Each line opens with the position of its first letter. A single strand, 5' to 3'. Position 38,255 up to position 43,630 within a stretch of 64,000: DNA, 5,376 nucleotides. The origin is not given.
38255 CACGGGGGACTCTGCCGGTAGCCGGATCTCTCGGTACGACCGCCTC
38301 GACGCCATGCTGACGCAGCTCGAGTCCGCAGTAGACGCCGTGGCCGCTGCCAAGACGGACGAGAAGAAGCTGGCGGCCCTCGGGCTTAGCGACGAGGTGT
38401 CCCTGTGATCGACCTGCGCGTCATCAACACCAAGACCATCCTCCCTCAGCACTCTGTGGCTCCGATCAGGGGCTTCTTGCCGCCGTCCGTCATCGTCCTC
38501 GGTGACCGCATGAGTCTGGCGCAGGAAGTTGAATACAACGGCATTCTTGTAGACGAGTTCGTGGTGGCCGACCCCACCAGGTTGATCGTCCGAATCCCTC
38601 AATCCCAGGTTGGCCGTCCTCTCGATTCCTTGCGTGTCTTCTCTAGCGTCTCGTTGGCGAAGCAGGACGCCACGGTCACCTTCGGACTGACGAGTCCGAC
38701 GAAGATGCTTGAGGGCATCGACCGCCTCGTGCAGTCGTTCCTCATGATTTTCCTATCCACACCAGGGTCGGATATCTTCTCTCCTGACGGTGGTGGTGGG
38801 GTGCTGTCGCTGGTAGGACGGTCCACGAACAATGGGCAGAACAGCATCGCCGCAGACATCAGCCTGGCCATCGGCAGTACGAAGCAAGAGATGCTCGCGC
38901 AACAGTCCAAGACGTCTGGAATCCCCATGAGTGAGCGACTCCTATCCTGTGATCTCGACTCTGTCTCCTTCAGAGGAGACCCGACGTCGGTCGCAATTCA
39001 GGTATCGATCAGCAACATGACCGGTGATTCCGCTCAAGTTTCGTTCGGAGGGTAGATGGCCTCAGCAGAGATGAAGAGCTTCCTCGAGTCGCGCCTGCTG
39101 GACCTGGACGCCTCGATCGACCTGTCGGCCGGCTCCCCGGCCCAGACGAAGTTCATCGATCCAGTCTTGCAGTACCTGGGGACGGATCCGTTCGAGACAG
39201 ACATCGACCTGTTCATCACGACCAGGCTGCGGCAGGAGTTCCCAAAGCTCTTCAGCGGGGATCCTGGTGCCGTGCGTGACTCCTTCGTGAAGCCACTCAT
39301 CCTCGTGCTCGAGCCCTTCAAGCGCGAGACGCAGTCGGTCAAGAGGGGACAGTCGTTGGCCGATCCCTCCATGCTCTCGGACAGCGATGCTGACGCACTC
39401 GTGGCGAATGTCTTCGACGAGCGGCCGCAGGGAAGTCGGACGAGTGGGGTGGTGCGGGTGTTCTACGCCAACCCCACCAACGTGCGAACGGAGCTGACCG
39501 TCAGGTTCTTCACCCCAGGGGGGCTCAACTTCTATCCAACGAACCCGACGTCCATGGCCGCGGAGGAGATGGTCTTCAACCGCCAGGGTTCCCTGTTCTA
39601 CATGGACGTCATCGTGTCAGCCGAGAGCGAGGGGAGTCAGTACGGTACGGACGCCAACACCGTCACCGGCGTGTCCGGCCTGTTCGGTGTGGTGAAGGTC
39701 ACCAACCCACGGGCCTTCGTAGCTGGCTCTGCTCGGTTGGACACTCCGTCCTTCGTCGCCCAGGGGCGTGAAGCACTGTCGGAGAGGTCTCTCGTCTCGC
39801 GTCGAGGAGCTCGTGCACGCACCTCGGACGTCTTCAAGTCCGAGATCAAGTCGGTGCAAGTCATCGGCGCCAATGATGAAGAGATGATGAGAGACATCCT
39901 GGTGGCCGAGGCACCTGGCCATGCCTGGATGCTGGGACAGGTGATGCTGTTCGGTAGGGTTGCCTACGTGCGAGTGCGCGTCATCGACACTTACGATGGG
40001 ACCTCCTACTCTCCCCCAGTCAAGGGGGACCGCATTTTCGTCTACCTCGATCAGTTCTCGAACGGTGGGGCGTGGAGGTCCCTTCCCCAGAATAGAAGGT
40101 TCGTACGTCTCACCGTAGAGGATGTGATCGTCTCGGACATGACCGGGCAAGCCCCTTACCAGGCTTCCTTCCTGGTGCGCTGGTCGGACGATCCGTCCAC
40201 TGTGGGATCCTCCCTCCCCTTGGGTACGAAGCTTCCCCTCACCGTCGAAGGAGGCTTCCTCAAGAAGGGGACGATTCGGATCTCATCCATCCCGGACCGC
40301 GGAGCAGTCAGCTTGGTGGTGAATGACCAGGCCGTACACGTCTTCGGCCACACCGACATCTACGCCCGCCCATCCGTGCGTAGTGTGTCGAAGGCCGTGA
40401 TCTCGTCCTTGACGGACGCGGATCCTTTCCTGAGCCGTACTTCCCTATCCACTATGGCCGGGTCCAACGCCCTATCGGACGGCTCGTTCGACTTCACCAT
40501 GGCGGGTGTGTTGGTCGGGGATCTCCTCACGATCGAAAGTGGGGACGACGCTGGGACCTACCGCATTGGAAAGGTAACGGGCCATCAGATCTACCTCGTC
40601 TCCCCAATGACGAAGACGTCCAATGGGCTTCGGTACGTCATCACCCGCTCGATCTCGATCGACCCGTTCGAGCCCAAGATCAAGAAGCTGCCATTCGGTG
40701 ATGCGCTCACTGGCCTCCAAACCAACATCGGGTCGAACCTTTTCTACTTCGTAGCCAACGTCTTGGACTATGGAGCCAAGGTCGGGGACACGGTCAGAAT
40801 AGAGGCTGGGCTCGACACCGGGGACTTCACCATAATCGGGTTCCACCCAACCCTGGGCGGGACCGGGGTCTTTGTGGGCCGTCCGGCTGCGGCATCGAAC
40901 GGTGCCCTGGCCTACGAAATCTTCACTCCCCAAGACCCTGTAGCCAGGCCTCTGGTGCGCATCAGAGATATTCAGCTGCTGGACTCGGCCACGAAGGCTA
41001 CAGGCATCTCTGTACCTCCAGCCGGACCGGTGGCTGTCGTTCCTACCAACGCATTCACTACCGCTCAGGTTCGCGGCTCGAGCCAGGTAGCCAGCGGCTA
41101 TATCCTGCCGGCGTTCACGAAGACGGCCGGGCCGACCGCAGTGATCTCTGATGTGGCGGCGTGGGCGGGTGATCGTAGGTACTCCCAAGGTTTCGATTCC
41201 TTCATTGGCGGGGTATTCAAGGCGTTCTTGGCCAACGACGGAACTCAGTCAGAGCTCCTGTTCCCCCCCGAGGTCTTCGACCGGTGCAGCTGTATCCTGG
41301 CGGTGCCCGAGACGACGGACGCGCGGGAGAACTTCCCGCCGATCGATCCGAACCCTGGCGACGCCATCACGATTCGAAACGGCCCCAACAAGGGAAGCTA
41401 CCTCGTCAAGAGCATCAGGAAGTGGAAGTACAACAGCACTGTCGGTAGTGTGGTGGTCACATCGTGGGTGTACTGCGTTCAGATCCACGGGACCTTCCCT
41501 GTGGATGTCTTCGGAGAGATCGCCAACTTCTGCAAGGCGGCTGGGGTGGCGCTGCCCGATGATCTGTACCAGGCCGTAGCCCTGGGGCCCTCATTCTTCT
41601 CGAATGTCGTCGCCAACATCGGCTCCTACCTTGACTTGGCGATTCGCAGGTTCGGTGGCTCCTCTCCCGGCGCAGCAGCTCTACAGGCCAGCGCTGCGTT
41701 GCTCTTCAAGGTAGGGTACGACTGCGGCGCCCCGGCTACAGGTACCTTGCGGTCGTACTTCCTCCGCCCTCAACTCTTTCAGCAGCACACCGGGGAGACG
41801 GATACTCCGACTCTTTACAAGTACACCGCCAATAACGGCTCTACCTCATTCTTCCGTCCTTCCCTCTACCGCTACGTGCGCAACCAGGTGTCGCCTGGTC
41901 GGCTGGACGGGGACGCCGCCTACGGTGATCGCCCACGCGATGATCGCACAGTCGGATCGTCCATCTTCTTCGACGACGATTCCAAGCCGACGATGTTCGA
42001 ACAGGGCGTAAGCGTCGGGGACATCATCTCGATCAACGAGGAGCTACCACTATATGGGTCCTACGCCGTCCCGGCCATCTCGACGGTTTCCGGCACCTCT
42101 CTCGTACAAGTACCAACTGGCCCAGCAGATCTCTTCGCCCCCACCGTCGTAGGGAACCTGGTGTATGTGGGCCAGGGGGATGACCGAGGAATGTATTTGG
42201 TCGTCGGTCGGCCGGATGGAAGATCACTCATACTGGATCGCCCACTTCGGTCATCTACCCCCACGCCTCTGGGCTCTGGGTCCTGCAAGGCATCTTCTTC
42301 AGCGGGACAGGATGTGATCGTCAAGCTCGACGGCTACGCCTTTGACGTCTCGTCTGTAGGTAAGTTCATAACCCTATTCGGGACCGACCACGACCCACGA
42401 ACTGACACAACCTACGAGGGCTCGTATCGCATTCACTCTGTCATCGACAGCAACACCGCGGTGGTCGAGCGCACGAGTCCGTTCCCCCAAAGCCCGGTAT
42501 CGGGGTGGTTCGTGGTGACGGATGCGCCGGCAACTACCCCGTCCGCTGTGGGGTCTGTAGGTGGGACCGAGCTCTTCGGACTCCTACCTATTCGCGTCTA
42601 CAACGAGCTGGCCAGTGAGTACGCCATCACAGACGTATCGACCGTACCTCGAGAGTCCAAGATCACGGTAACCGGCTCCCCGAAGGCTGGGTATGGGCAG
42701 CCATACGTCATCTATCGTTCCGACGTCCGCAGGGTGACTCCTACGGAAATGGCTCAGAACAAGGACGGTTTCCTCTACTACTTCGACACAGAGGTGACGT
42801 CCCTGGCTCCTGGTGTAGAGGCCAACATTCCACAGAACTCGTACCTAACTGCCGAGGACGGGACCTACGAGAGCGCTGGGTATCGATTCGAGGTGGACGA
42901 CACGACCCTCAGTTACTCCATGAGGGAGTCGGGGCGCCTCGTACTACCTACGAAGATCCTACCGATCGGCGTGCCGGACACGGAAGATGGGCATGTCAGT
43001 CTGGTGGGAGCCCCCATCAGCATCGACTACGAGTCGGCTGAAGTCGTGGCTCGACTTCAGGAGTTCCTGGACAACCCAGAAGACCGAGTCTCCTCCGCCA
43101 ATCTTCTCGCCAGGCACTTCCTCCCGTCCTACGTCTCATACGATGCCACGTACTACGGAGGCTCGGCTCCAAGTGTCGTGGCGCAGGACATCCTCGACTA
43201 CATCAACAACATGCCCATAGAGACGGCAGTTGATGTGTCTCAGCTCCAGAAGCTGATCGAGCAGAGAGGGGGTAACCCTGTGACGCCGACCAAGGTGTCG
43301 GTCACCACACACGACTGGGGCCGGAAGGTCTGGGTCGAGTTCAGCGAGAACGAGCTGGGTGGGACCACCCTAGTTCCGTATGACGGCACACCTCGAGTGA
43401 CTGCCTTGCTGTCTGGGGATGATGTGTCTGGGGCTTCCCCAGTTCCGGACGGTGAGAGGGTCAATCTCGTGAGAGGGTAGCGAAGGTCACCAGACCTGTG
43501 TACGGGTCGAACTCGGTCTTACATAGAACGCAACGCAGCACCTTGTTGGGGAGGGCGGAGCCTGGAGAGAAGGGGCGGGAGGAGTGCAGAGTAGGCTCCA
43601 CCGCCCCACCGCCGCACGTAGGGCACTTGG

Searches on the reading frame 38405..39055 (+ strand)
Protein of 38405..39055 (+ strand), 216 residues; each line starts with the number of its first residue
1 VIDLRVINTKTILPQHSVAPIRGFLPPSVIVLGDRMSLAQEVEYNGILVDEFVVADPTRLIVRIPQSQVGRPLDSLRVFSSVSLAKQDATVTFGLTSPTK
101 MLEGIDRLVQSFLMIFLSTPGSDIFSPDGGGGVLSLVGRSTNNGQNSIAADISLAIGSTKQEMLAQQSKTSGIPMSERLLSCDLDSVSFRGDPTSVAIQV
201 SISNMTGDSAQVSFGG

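Call 11: search_protein_families(library=pfam, proteins=[window:38405-39055:+], max_evalue=0.01)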
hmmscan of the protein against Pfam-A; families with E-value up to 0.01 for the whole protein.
window:38405-39055:+ (216 aa): 0 families

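Call 13: search_protein_families(library=phrogs, proteins=[window:38405-39055:+], max_evalue=0.01)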
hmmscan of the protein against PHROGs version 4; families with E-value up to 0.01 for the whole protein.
window:38405-39055:+ (216 aa): 1 family
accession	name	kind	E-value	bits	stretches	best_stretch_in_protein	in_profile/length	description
phrog_43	-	tail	0.0048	17.5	1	99-157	13-72/126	baseplate wedge subunit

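Call 58: search_solved_structures(query=window:38405-39055:+, max_evalue=1)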
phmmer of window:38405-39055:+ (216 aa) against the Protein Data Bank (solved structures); distinct sequences matched with E-value up to 1: 5.
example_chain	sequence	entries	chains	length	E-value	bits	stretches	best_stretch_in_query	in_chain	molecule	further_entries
7e4f_A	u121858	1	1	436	0.35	13.5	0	95-161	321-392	Enolase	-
7ckp_A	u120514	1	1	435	0.36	13.5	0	95-161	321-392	Enolase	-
7clk_A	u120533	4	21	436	0.36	13.5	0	95-161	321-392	Enolase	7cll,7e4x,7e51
6l7d_A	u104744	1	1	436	0.36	13.5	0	95-161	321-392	Enolase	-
7dlr_A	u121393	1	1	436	0.37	13.5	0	95-161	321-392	Enolase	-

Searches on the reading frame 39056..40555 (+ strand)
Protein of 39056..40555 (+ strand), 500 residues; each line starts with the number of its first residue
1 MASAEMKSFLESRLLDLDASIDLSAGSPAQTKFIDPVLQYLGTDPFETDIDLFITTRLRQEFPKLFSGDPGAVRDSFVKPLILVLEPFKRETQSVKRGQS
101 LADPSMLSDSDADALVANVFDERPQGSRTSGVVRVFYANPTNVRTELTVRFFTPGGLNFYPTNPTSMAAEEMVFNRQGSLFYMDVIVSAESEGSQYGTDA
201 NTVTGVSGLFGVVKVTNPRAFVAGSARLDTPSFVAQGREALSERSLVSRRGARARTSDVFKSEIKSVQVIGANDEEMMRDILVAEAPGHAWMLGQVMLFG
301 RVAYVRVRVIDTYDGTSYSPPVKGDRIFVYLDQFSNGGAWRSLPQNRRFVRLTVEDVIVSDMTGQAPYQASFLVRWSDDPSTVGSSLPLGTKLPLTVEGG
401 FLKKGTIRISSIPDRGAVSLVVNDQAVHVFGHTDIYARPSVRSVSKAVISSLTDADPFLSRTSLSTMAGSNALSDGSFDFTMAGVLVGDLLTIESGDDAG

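Call 59: search_solved_structures(query=window:39056-40555:+, max_evalue=1)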
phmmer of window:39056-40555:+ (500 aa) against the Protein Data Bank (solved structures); distinct sequences matched with E-value up to 1: 0.

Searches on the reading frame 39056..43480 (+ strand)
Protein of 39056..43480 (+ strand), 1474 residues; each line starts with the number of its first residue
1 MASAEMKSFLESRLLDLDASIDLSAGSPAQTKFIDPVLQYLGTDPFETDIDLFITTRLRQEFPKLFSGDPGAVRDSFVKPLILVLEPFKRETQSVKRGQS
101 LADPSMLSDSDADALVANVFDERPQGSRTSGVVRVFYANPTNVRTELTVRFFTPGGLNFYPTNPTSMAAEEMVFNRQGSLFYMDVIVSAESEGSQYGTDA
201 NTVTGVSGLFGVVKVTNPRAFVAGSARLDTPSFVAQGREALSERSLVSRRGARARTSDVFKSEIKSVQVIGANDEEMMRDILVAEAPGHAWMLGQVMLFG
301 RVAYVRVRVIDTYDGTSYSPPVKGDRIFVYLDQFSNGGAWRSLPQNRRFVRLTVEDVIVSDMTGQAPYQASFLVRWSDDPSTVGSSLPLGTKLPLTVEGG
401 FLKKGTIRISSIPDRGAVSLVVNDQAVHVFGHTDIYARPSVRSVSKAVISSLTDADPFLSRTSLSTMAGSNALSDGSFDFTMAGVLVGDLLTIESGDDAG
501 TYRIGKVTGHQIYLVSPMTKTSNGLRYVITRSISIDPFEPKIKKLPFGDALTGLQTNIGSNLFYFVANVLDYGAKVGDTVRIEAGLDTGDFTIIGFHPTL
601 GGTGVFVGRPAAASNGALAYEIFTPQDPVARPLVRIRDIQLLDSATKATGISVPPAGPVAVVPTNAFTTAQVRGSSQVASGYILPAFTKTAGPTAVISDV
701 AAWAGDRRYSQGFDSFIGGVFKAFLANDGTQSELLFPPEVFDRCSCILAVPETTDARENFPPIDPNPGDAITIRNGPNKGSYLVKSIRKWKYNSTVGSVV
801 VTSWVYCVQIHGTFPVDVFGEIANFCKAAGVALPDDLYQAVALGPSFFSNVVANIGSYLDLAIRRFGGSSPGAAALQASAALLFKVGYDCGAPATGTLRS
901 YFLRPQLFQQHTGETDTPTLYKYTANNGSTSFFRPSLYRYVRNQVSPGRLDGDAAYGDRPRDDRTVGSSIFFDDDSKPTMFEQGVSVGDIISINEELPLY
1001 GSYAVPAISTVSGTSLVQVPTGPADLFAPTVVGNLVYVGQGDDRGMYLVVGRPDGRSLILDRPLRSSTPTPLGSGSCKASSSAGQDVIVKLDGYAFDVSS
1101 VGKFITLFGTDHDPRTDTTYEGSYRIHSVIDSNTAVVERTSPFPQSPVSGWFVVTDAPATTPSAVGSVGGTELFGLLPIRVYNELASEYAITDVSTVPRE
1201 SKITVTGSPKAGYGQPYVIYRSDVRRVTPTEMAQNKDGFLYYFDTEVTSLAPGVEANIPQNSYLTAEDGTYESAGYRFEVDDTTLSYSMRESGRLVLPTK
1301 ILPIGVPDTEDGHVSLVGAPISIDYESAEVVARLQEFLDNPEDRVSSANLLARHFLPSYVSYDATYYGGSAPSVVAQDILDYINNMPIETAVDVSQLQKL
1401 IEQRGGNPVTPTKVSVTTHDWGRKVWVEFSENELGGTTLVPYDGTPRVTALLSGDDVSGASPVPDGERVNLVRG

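Call 11: search_protein_families(library=pfam, proteins=[window:39056-43480:+], max_evalue=0.01)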
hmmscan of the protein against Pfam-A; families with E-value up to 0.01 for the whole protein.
window:39056-43480:+ (1474 aa): 0 families

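Call 13: search_protein_families(library=phrogs, proteins=[window:39056-43480:+], max_evalue=0.01)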
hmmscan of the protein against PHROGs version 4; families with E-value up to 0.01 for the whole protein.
window:39056-43480:+ (1474 aa): 0 families

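Call 32: search_dna_similar(query=window:39056-43480:+, collection=phages, mode=protein, max_rows=10, max_evalue=0.001)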
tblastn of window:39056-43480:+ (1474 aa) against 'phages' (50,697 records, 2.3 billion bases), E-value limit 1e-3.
Records with a match: 2; places in all: 2; records where one place covers at least 80% of the query: 0.
Best place of each record, by identity: <60% 2.
By first word of the organism name: Bacillus 2.
By host as written in the record: Bacillus megaterium str. ATCC 43725 2.
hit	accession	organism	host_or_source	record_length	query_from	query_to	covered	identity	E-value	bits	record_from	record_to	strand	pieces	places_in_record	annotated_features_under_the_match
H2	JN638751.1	Bacillus phage G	Bacillus megaterium str. ATCC 43725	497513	48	280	16%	25.1%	6e-8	64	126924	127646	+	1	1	188: gp188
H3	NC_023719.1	Bacillus phage G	Bacillus megaterium str. ATCC 43725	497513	48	280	16%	25.1%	6e-8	64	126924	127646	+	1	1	188: baseplate wedge subunit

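Call 36: find_related_loci(query=window:39056-43480:+, collection=viral_contigs, flank=10000)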
Query window:39056-43480:+ (1474 aa) in viral_contigs; peptide patterns used: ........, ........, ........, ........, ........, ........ (x = any residue, [..] = any of these).
2 stretches matched a pattern, but none encodes a relative of the query by tblastn (E <= 1e-3).

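Call 61: find_homologous_proteins(query=window:39056-43480:+)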
Query window:39056-43480:+ (1474 aa): 178 proteins with E <= 0.001 among 8000 candidates; the best 120 are listed.
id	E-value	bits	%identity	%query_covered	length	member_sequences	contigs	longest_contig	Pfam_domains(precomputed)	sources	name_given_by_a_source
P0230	0.0e+0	1927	59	100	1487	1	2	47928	-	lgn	-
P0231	0.0e+0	1533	49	100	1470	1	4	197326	-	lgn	-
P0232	0.0e+0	1520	49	100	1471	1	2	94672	-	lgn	-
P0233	0.0e+0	1514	49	100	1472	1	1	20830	-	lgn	-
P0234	0.0e+0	1510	48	100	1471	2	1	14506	-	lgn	-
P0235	0.0e+0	1507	49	100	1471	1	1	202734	-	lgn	-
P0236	0.0e+0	1505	48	100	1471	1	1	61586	-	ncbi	-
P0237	0.0e+0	1502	50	100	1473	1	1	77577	-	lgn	-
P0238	0.0e+0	1501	49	100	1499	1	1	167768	PF04865.20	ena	-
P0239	0.0e+0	1494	48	100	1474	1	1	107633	-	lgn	-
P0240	0.0e+0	1486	50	100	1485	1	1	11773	-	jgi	jgi:hypothetical protein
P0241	0.0e+0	1485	48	100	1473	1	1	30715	-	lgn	-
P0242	0.0e+0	1485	49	100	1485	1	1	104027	-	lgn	-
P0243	0.0e+0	1484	49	100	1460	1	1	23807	-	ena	-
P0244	0.0e+0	1480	48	100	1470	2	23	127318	-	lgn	-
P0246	0.0e+0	1477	49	100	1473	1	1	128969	PF04865.20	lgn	-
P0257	0.0e+0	1443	48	100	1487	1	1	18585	PF04865.20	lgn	-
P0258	0.0e+0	1439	47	100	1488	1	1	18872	PF04865.20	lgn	-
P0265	0.0e+0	1425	48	100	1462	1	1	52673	PF04865.20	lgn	-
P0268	0.0e+0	1418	48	100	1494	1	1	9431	PF04865.20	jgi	jgi:hypothetical protein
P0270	0.0e+0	1414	48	100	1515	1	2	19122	PF04865.20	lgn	-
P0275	0.0e+0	1410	47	100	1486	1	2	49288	PF04865.20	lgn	-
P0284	0.0e+0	1394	47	100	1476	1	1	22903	PF04865.20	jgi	jgi:hypothetical protein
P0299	0.0e+0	1350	47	100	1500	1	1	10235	PF04865.20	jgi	jgi:hypothetical protein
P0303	0.0e+0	1345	45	100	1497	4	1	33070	PF04865.20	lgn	-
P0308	0.0e+0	1332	46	100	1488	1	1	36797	PF04865.20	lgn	-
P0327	0.0e+0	1282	44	100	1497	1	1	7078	PF04865.20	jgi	jgi:hypothetical protein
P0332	0.0e+0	1269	44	100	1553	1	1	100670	PF04865.20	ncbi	-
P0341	0.0e+0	1249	45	100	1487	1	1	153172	PF04865.20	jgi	jgi:hypothetical protein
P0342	0.0e+0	1248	43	100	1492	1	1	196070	PF04865.20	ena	-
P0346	0.0e+0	1226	46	65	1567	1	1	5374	PF04865.20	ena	-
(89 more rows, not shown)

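Call 63: find_encoding_contigs(protein=P0230, flank=10000, max_places=2)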
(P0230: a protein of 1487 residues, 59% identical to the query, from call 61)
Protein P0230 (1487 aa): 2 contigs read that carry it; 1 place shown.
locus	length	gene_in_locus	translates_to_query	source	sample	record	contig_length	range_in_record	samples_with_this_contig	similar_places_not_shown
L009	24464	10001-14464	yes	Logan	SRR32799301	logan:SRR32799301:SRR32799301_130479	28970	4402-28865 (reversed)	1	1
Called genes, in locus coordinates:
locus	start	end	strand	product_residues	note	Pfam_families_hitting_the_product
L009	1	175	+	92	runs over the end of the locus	?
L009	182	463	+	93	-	-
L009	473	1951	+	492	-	-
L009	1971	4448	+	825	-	-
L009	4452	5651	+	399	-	-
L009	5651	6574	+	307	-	-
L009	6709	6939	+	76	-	-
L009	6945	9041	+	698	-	-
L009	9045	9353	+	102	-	-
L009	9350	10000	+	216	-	-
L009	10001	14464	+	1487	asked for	-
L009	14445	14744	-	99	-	-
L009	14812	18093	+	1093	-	-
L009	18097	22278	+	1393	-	-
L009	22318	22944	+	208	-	-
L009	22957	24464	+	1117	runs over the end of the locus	-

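Call 65: find_encoding_contigs(protein=P0231, flank=10000, max_places=1)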
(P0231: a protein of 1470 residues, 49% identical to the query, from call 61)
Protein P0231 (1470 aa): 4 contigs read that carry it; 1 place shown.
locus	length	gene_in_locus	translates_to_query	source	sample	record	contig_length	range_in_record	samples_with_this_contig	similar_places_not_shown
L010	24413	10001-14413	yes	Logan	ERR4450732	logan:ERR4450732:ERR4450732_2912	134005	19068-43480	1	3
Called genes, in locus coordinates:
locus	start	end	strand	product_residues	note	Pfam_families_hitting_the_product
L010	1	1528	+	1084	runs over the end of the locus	-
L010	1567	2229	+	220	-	-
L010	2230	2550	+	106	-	-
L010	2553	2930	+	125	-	-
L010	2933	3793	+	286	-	-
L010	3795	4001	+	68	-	-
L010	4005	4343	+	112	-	-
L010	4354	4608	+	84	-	-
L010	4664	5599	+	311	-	-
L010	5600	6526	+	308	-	PF02369:Big_1 (faint)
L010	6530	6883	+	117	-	-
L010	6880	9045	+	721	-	-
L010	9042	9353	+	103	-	-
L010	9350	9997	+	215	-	-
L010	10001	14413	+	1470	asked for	-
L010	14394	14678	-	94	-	-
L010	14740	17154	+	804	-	-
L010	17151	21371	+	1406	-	-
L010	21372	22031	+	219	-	-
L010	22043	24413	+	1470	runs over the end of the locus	-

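Call 66: find_encoding_contigs(protein=P0237, flank=10000, max_places=1)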
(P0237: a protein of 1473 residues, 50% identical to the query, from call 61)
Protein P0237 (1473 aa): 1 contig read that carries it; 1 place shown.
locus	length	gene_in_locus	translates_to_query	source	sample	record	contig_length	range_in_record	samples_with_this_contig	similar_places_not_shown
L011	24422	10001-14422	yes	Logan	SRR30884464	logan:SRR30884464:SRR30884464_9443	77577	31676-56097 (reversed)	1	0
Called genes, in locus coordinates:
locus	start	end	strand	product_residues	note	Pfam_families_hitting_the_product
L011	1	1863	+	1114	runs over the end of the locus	-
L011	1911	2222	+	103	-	-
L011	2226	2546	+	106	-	-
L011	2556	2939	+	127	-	-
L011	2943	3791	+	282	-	-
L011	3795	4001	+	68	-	-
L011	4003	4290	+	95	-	-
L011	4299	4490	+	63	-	-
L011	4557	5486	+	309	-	-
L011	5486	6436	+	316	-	-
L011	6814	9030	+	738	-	-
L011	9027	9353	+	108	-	-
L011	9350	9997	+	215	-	-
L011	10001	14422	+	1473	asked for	-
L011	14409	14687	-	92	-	-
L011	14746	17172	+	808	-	-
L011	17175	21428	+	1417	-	-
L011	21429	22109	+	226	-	-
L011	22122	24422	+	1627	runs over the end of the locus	-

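Call 68: search_protein_families(library=pfam, proteins=[L009:1971-4448:+], max_evalue=0.1)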
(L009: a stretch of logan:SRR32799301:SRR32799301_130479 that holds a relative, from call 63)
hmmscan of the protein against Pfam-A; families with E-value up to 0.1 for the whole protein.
L009:1971-4448:+ (825 aa): 0 families
